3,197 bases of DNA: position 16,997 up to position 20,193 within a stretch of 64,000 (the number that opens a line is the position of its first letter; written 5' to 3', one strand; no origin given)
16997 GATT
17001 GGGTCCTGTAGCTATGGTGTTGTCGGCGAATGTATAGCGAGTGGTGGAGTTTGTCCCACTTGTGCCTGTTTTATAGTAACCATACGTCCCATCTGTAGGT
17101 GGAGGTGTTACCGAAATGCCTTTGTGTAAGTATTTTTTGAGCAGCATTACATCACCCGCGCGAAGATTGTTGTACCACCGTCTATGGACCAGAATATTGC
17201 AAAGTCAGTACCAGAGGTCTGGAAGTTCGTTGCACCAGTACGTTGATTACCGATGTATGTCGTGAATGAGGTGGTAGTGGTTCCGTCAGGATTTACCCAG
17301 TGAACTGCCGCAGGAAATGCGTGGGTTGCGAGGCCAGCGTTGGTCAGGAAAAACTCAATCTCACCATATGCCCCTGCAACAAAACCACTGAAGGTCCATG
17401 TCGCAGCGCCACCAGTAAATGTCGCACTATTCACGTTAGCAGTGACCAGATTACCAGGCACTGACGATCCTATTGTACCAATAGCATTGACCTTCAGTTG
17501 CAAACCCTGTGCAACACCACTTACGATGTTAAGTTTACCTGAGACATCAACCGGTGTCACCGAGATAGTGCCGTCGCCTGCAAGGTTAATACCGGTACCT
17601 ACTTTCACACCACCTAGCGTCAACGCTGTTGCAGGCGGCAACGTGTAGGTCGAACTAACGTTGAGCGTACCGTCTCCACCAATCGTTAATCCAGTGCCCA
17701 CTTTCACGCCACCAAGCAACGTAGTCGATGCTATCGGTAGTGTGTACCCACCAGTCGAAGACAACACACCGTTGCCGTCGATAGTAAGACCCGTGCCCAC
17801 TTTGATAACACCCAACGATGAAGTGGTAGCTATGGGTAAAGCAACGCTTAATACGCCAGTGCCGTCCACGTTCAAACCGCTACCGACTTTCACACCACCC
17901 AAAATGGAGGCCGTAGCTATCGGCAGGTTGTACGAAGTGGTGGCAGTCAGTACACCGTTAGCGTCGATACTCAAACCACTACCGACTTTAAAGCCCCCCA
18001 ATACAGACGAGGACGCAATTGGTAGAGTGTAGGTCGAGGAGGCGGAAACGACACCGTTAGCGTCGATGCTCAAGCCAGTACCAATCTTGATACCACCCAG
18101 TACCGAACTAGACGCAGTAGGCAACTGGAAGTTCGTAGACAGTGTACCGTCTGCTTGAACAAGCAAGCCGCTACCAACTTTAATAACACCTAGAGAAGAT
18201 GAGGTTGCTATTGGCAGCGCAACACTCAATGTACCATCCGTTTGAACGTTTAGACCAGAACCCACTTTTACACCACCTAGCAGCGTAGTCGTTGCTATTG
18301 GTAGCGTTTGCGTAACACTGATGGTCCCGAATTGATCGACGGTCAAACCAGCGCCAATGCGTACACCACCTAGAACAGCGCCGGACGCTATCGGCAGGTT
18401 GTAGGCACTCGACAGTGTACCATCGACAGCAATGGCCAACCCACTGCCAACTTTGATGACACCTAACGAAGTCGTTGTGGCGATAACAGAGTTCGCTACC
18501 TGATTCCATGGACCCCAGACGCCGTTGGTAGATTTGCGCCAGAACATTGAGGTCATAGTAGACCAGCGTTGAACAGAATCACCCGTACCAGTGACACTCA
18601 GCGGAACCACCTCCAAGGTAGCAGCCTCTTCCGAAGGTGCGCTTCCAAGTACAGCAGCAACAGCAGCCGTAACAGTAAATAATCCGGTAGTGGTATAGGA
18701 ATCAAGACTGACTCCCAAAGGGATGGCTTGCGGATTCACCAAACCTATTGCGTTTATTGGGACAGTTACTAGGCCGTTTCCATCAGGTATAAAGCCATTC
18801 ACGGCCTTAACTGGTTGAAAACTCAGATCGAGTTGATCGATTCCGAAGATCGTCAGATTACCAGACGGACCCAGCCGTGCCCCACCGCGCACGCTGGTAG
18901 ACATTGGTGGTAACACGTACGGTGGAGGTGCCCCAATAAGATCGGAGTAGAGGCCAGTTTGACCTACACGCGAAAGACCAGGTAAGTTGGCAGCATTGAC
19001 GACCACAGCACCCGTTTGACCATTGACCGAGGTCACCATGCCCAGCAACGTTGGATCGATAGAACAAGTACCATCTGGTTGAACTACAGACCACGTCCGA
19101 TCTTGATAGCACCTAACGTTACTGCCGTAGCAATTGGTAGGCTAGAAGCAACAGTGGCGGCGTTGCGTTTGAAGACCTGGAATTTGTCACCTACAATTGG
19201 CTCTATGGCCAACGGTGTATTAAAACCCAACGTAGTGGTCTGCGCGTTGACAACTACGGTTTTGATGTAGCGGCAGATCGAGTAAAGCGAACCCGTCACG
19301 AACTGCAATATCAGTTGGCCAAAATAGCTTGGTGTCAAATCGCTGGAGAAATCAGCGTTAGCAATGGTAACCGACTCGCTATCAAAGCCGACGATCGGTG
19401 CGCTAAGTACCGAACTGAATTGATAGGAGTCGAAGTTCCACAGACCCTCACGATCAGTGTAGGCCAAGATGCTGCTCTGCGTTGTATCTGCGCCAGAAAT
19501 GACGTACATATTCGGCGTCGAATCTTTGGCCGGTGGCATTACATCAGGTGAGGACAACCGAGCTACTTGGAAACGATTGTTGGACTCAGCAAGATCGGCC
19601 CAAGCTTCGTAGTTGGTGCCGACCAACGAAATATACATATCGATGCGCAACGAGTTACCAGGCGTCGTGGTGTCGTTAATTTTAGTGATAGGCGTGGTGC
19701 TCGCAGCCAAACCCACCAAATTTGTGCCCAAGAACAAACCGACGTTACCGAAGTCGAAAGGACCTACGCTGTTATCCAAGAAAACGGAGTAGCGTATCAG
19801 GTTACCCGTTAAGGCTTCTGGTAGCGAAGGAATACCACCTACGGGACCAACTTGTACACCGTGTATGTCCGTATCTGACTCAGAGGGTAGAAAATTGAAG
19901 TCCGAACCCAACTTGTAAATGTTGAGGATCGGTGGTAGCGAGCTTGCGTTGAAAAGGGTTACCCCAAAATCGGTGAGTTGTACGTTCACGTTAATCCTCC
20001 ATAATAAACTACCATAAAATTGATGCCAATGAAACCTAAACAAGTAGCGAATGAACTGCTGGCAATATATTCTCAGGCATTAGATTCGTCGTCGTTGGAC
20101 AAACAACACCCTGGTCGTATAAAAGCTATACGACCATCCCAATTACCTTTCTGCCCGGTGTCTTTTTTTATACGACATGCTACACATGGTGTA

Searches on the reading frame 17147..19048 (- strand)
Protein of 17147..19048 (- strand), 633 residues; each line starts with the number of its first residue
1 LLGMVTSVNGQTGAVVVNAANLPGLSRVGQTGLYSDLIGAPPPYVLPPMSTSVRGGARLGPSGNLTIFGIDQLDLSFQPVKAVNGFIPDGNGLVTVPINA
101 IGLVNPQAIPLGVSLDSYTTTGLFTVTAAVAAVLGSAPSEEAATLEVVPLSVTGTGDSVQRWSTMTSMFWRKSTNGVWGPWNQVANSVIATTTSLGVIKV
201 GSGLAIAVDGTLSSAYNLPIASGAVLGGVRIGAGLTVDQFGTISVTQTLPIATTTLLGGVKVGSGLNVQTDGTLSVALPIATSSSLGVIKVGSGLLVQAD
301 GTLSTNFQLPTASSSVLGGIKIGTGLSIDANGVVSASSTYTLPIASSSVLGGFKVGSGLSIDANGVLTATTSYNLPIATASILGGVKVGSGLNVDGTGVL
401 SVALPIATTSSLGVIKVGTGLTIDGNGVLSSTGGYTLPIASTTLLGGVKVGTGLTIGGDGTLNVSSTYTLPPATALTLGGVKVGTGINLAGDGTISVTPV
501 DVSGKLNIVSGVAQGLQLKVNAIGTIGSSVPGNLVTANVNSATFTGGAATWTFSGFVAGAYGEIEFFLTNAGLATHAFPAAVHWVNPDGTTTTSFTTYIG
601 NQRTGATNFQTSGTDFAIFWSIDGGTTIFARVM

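Call 7: search_protein_families(library=pfam, proteins=[window:17147-19048:-], max_evalue=0.01)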
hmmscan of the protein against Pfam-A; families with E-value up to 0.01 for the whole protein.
window:17147-19048:- (633 aa): 2 families
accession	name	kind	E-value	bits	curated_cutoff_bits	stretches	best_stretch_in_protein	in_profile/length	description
PF11133.13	Phage_head_fibr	-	6.7e-09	36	24.6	0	364-393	220-249/277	Head fiber protein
PF17886.7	ArsA_HSP20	-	0.0031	17.5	22.5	0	396-424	2-30/63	HSP20-like domain found in ArsA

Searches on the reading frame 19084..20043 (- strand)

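Call 7: search_protein_families(library=pfam, proteins=[window:19084-20043:-], max_evalue=0.01)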
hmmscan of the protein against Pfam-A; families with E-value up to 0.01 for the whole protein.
window:19084-20043:- (319 aa): 1 family
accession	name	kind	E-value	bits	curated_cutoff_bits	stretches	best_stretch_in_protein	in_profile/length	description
PF12571.13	Phage_tail_fib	-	0.0028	18.1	23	1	80-144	70-134/150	Phage tail-collar fibre protein, N-terminal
